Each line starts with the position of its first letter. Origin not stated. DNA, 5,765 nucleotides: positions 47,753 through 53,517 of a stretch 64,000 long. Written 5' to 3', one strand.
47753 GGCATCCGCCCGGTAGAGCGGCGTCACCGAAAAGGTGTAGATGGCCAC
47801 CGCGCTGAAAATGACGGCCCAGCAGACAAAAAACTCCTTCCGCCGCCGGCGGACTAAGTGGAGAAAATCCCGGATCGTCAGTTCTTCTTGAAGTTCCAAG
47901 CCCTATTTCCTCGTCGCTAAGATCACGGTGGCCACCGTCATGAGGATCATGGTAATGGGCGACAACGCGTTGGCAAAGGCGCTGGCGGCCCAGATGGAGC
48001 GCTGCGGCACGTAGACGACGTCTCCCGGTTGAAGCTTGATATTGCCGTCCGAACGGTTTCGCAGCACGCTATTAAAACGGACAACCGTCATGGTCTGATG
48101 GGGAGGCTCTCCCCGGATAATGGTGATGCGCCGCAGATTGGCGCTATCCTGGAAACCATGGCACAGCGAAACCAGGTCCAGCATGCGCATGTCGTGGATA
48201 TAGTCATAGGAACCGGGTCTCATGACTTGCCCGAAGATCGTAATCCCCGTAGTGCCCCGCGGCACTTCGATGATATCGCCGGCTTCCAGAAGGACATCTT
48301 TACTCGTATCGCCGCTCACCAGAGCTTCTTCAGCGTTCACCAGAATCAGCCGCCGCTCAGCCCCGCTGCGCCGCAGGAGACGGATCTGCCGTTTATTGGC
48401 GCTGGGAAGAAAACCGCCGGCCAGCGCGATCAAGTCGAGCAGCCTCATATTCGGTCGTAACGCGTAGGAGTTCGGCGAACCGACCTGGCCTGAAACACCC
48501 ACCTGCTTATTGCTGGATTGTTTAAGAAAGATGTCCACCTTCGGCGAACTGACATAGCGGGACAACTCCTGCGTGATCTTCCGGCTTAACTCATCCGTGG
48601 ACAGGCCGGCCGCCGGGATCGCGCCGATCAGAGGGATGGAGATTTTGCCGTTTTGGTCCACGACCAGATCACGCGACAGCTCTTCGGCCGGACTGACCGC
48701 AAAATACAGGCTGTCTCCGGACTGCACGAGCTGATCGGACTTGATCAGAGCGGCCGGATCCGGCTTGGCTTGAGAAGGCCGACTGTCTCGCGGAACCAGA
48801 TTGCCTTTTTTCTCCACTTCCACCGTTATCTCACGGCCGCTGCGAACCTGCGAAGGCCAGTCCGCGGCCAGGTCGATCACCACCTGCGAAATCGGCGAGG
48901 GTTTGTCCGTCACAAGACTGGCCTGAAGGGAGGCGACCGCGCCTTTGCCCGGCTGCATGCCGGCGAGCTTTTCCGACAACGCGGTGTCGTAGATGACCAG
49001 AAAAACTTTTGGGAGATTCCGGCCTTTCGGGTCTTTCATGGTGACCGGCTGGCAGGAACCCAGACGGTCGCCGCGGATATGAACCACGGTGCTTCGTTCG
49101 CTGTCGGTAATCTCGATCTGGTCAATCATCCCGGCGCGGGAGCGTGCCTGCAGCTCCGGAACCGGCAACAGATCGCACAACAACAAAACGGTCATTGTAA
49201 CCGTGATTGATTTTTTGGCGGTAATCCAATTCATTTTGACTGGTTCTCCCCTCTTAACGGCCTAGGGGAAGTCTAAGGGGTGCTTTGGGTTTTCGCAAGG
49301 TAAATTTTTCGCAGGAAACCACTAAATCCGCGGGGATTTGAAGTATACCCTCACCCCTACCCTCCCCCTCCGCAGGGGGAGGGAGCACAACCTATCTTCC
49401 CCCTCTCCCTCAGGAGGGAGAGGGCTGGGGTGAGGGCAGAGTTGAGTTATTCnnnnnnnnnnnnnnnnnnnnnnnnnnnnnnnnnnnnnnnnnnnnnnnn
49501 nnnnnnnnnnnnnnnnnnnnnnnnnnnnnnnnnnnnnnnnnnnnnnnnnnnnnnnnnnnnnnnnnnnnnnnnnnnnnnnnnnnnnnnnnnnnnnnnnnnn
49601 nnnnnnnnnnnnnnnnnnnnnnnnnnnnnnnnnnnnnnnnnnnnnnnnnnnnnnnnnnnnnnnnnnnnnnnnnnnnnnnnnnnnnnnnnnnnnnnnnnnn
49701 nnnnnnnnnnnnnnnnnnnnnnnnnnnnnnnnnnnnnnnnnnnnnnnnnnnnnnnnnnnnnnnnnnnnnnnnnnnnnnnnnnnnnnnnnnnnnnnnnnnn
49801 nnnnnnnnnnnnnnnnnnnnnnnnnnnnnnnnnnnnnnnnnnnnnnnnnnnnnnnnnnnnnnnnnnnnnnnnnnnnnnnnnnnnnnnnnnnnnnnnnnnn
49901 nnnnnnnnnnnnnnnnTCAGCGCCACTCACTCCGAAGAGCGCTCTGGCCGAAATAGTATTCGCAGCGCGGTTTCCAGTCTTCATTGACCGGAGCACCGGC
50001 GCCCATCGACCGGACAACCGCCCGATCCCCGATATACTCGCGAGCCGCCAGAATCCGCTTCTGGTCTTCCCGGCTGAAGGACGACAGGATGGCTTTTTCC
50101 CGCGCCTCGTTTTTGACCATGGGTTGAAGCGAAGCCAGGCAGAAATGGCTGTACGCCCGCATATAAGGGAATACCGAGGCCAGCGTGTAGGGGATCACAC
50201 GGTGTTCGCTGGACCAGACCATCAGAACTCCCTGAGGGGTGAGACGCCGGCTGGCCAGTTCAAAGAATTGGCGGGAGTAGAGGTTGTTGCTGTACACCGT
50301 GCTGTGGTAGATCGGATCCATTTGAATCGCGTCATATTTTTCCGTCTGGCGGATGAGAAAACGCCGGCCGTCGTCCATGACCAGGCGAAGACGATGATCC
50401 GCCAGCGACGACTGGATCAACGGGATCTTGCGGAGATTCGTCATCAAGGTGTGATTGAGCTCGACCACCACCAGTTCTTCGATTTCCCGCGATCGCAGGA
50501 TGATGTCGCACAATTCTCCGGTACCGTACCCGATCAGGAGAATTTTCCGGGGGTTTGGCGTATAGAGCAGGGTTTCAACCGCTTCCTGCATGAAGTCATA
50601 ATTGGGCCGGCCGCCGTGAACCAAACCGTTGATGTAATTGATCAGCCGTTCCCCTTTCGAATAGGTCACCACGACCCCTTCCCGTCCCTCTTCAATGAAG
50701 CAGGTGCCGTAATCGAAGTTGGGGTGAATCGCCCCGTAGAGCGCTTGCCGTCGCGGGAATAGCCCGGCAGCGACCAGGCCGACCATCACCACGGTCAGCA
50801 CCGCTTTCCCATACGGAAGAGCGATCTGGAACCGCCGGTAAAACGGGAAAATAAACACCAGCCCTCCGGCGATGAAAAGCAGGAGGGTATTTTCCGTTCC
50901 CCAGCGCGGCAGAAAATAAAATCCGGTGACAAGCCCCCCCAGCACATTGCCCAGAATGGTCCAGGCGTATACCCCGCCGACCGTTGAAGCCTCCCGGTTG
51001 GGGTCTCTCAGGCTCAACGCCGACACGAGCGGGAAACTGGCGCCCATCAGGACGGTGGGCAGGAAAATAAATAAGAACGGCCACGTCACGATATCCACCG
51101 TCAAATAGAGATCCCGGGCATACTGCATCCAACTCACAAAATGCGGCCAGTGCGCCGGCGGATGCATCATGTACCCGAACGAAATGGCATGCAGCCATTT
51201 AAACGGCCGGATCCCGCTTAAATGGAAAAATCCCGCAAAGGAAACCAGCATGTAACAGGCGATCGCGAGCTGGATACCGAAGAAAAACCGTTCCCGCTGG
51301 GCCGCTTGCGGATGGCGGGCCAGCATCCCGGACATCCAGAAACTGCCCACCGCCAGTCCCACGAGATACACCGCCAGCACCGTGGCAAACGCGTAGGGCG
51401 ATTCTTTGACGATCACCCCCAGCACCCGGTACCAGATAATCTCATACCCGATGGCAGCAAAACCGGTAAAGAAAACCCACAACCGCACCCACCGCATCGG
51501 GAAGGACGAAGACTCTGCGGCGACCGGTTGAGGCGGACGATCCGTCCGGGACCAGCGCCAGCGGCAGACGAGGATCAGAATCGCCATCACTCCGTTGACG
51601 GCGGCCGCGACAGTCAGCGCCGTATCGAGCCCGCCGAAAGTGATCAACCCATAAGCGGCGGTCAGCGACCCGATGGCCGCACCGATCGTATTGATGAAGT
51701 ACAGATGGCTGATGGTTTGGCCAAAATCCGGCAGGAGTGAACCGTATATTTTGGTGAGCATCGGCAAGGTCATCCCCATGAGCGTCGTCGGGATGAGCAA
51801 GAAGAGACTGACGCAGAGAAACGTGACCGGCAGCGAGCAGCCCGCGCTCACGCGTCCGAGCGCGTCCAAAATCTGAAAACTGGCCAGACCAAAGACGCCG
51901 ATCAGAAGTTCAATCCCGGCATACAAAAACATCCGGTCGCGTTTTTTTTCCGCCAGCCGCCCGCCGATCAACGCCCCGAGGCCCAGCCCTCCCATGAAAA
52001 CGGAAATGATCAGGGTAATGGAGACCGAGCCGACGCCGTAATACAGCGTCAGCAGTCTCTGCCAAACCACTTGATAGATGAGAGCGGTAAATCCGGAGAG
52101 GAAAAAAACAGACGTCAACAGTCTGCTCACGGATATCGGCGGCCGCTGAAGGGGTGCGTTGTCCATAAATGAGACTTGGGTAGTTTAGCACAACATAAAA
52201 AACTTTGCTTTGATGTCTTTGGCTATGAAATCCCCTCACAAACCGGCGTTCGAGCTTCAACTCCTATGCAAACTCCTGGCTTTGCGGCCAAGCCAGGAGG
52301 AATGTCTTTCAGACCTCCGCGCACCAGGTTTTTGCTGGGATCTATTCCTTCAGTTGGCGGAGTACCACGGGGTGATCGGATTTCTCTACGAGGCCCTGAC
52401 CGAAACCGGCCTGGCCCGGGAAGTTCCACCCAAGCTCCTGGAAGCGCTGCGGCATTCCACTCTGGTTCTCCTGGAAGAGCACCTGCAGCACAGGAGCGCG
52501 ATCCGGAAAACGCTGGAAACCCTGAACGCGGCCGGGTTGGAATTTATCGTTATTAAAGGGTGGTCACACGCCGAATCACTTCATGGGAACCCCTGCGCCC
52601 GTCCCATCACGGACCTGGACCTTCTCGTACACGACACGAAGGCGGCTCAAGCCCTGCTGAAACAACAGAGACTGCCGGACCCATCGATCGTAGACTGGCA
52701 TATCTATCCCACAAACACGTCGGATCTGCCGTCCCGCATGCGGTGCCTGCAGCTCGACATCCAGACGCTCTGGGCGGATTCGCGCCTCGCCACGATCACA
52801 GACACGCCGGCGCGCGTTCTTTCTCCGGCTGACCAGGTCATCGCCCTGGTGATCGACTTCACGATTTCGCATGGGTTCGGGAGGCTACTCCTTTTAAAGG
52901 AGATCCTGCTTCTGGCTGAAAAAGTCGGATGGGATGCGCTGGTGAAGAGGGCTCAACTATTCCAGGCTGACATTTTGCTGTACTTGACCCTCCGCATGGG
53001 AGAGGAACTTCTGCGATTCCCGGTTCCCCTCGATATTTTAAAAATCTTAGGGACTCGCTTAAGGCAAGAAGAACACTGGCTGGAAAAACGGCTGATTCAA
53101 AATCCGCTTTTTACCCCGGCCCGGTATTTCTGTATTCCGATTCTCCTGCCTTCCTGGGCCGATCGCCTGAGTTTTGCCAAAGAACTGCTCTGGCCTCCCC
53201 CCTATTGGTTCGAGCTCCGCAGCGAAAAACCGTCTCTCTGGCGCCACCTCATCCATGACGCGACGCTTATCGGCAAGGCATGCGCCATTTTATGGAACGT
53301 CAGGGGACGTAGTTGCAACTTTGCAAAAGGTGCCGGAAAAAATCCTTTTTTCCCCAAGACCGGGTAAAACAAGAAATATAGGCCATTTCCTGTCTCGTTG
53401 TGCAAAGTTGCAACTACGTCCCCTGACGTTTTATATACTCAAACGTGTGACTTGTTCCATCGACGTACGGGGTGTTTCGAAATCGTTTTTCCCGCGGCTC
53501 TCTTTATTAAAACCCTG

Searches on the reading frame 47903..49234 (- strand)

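Call 15: search_protein_families(library=pfam, proteins=[window:47903-49234:-], max_evalue=0.01)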
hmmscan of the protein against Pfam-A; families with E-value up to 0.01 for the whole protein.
window:47903-49234:- (443 aa): 4 families
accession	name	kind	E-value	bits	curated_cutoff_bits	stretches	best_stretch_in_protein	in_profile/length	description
PF10531.15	SLBB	-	2.1e-21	75.9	27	2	245-292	2-50/55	SLBB domain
PF22461.2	SLBB_2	-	2.3e-21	76.1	27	2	243-324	1-79/79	SLBB domain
PF02563.21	Poly_export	-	2.6e-18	66.4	28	1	166-237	5-76/77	Polysaccharide biosynthesis/export protein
PF08007.18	JmjC_2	-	3.7e-05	23.7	22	0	398-424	87-113/127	JmjC domain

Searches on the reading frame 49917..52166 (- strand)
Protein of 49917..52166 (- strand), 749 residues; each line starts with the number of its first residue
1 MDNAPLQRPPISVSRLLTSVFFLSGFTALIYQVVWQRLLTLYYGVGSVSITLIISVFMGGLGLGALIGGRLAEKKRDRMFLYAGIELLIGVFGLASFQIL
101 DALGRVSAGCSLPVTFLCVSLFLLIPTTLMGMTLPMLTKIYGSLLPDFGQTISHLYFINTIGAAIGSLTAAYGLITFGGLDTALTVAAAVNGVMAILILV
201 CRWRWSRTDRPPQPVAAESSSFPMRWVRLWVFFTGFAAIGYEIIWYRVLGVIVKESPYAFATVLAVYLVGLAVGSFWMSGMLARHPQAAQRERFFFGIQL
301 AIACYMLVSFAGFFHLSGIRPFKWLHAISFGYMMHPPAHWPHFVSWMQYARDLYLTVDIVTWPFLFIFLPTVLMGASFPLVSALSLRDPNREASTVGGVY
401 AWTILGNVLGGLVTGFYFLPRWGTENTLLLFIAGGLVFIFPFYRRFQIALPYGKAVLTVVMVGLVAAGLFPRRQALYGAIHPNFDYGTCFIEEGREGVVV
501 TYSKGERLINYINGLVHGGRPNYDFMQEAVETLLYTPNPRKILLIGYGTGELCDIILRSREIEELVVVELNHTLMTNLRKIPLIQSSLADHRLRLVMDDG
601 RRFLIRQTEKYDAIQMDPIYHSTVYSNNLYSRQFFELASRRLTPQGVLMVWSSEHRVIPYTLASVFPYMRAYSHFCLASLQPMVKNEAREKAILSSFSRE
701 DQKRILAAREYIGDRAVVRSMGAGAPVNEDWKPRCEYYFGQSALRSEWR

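Call 3: search_protein_families(library=pfam, proteins=[window:49917-52166:-], max_evalue=0.1)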
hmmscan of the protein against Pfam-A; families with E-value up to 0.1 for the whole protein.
window:49917-52166:- (749 aa): 5 families
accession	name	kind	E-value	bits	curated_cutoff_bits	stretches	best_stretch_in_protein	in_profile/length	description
PF01564.23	Spermine_synth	-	1.9e-13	50.8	22.9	1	534-652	14-132/186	Spermine/spermidine synthase domain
PF07690.21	MFS_1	-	5.2e-07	29.3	33.4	1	19-317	3-294/347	Major Facilitator Superfamily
PF05175.20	MTS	-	0.00011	22.3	23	1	538-670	31-158/170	Methyltransferase small domain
PF05430.17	Methyltransf_30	-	0.0054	17.1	22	1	573-654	13-92/124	S-adenosyl-L-methionine-dependent methyltransferase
PF03602.21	Cons_hypoth95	-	0.015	15.4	24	1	558-657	60-157/182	Conserved hypothetical protein 95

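Call 4: search_protein_families(library=ncbifam, proteins=[window:49917-52166:-], max_evalue=0.1)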
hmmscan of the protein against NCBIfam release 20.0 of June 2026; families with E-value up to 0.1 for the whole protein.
window:49917-52166:- (749 aa): 9 families
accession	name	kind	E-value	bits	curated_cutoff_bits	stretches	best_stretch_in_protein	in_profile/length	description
NF037959.1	MFS_SpdSyn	subfamily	8.7e-38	130.3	40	4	28-204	4-184/480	fused MFS/spermidine synthase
NF002956.0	PRK03612.1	equivalog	2e-37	128.8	472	2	217-659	12-424/522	polyamine aminopropyltransferase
NF002010.0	PRK00811.1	equivalog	7e-16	58.3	260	1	533-654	73-195/287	polyamine aminopropyltransferase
TIGR00417.1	speE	equivalog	2.7e-15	56.4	249.55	1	533-653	67-187/271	spermidine synthase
NF003380.0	PRK04457.1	equivalog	9.4e-11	41.2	304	1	531-660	62-190/265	polyamine aminopropyltransferase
NF002435.0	PRK01581.1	equivalog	4.7e-07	29.2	537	1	538-665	150-281/374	polyamine aminopropyltransferase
TIGR00755.1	ksgA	equivalog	0.019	14.3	171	1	525-599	17-83/256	16S rRNA (adenine(1518)-N(6)/adenine(1519)-N(6))-dimethyltransferase RsmA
TIGR04371.1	methyltran_NanM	subfamily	0.064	12.8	44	0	532-575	147-186/273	putative sugar O-methyltransferase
NF047853.1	tRm6a37MtseTrmN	equivalog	0.089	12.5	350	0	540-625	45-129/244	tRNA(1)(Val) (adenine(37)-N(6))-methyltransferase TrmN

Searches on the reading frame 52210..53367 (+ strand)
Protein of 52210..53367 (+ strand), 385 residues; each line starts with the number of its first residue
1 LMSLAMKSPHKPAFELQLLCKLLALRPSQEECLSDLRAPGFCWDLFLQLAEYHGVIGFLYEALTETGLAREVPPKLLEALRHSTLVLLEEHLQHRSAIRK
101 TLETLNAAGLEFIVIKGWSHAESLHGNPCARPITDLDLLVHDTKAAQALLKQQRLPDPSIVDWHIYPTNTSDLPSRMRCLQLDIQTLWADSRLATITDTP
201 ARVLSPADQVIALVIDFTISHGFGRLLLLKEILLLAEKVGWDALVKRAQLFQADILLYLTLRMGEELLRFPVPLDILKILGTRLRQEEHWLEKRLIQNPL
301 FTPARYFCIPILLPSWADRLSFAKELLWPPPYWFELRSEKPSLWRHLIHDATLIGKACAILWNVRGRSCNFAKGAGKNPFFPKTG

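Call 3: search_protein_families(library=pfam, proteins=[window:52210-53367:+], max_evalue=0.1)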
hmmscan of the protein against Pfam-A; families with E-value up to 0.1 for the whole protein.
window:52210-53367:+ (385 aa): 1 family
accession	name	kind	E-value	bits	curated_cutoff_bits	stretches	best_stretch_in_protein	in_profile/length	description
PF14907.12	NTP_transf_5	-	3.2e-26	92.8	31.2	1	42-268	4-248/249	Uncharacterised nucleotidyltransferase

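Call 4: search_protein_families(library=ncbifam, proteins=[window:52210-53367:+], max_evalue=0.1)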
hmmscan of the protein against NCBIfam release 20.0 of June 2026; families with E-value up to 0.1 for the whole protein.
window:52210-53367:+ (385 aa): 0 families
